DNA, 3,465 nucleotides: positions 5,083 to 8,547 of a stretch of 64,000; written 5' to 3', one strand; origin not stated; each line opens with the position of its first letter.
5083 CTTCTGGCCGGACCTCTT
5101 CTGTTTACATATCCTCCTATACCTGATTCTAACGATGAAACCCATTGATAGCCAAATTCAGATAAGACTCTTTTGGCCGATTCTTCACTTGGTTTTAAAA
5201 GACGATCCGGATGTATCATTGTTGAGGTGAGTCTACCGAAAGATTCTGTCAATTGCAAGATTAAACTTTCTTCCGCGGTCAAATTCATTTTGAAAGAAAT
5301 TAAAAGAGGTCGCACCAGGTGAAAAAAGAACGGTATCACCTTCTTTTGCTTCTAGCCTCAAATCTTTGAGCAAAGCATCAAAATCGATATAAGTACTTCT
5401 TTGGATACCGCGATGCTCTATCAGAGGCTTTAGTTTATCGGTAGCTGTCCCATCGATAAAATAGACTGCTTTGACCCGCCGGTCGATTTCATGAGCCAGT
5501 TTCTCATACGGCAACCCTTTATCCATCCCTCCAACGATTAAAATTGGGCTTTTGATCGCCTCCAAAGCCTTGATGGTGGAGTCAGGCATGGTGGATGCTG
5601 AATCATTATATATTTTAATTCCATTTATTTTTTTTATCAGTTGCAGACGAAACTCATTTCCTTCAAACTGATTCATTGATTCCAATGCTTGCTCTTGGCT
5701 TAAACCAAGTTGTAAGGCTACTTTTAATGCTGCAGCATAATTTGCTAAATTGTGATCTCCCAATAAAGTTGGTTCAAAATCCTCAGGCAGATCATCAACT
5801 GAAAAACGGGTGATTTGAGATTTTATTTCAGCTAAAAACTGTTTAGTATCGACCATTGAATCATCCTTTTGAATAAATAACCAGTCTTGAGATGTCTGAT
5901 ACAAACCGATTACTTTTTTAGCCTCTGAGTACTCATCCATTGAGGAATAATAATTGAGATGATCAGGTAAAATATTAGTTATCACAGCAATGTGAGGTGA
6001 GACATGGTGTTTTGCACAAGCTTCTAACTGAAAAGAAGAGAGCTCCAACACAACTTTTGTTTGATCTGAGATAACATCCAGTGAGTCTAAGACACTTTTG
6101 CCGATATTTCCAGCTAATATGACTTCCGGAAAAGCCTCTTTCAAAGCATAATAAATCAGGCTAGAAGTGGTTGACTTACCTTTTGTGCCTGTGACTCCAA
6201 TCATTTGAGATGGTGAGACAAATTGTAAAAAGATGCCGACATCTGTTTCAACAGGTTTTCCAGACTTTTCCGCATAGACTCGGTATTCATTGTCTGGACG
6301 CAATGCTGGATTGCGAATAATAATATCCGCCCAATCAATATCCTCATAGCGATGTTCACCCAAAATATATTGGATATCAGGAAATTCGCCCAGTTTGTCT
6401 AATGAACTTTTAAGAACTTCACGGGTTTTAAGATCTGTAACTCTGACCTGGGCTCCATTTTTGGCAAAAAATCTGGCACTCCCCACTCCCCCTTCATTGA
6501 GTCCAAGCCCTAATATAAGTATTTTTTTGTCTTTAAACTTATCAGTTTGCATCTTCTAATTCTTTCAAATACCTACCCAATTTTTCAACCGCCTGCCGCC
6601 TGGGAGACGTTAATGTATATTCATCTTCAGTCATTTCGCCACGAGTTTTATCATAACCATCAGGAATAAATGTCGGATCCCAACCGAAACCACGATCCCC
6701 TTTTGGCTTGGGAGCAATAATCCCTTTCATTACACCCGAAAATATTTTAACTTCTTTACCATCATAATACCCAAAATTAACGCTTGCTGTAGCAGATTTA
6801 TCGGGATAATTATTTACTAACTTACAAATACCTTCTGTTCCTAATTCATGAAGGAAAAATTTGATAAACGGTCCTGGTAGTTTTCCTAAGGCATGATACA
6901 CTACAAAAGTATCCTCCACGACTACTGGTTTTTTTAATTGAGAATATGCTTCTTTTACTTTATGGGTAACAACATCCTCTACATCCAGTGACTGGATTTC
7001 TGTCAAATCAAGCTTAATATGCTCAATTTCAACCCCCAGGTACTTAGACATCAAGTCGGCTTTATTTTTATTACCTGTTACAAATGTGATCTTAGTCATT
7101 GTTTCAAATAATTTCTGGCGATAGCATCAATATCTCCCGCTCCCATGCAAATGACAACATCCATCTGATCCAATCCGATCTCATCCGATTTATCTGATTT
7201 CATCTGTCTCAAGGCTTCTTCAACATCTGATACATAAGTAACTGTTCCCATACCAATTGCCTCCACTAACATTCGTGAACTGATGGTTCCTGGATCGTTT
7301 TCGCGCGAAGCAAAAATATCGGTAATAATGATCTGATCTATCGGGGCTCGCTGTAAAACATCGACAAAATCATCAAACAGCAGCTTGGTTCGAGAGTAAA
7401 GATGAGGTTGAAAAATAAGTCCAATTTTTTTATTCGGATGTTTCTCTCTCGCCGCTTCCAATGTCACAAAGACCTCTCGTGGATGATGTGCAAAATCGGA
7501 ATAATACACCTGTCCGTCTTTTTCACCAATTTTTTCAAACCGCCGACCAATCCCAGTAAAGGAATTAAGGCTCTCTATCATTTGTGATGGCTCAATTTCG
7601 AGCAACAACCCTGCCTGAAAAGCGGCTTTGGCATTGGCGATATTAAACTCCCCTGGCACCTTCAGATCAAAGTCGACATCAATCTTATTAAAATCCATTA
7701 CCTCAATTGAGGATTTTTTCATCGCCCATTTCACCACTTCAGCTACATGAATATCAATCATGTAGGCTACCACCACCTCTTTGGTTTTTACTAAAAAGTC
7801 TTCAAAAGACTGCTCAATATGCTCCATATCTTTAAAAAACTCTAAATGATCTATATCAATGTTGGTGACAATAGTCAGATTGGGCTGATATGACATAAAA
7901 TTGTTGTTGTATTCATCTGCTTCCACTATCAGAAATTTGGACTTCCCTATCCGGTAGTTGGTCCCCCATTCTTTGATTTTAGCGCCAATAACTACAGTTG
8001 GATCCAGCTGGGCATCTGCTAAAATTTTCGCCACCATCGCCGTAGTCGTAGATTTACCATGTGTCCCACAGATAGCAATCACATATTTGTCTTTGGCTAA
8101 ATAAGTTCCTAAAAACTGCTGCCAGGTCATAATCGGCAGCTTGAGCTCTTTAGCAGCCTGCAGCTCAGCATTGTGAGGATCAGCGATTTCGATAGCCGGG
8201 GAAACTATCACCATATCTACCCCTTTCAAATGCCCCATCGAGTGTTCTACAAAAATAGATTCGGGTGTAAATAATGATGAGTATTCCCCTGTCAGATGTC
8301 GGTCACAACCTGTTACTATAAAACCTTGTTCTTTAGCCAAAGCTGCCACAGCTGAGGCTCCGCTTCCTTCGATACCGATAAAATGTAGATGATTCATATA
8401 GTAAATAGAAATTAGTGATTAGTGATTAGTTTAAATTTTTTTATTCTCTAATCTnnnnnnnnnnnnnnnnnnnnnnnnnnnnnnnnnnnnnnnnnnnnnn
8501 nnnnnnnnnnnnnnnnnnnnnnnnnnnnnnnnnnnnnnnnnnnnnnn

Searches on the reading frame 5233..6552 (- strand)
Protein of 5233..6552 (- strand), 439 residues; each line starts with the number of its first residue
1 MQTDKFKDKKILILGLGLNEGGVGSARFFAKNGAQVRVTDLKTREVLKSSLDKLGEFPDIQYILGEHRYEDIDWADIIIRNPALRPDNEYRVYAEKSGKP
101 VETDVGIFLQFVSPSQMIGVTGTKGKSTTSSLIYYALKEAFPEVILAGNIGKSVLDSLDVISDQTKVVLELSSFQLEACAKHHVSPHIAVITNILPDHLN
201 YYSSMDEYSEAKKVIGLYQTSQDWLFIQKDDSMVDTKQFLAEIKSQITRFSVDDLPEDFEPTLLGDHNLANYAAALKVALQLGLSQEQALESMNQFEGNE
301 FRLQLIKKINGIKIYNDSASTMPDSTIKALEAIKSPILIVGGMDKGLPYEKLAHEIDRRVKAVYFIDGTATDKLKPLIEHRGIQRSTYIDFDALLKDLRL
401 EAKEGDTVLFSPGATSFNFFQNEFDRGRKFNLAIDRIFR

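Call 61: search_protein_families(library=pfam, proteins=[window:5233-6552:-], max_evalue=0.0001)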
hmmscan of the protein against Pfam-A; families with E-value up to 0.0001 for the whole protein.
window:5233-6552:- (439 aa): 3 families
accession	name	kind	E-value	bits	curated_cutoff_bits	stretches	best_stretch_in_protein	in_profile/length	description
PF08245.18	Mur_ligase_M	-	1.2e-22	81.3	24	1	120-256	1-151/200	Mur ligase middle domain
PF02875.26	Mur_ligase_C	-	5.7e-10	40.6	28.4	1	302-412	2-125/127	Mur ligase, glutamate ligase domain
PF21799.2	MurD-like_N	-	4.3e-07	30.6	27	1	9-98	1-83/88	Mur ligase MurD-like, N-terminal domain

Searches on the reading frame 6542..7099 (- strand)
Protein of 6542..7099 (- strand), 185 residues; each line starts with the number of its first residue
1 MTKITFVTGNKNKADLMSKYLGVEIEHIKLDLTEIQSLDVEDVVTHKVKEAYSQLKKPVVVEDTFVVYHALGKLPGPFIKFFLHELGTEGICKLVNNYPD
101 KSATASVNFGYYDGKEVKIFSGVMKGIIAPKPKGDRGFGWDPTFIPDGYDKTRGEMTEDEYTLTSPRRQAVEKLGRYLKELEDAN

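Call 61: search_protein_families(library=pfam, proteins=[window:6542-7099:-], max_evalue=0.0001)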
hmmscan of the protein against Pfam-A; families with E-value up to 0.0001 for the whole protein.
window:6542-7099:- (185 aa): 1 family
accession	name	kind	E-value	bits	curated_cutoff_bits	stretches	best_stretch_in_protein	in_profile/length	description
PF01725.21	Ham1p_like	-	2.6e-36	125.7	22.5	1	4-175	1-184/186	Ham1 family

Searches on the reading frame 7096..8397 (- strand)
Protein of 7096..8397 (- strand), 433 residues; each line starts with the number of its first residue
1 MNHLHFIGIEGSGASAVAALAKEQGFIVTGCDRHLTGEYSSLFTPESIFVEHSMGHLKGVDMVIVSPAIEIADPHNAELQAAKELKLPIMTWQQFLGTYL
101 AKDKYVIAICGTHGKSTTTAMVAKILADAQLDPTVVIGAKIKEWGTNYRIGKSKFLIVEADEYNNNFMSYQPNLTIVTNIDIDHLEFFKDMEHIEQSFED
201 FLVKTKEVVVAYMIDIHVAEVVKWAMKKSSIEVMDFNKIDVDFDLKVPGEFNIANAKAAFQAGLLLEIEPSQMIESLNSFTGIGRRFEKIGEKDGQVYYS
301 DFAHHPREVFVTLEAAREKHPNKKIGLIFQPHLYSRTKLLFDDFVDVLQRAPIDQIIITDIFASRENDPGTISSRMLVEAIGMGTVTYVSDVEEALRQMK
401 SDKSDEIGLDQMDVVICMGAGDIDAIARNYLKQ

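Call 61: search_protein_families(library=pfam, proteins=[window:7096-8397:-], max_evalue=0.0001)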
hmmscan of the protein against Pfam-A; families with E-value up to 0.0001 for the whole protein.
window:7096-8397:- (433 aa): 3 families
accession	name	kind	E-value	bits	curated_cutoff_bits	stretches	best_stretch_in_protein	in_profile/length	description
PF02875.26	Mur_ligase_C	-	2.2e-17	64.5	28.4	1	285-421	1-127/127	Mur ligase, glutamate ligase domain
PF08245.18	Mur_ligase_M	-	1e-16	61.9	24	1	109-236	1-145/200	Mur ligase middle domain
PF01225.30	Mur_ligase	-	4.6e-08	33.8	21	1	3-101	1-92/95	Mur ligase family, catalytic domain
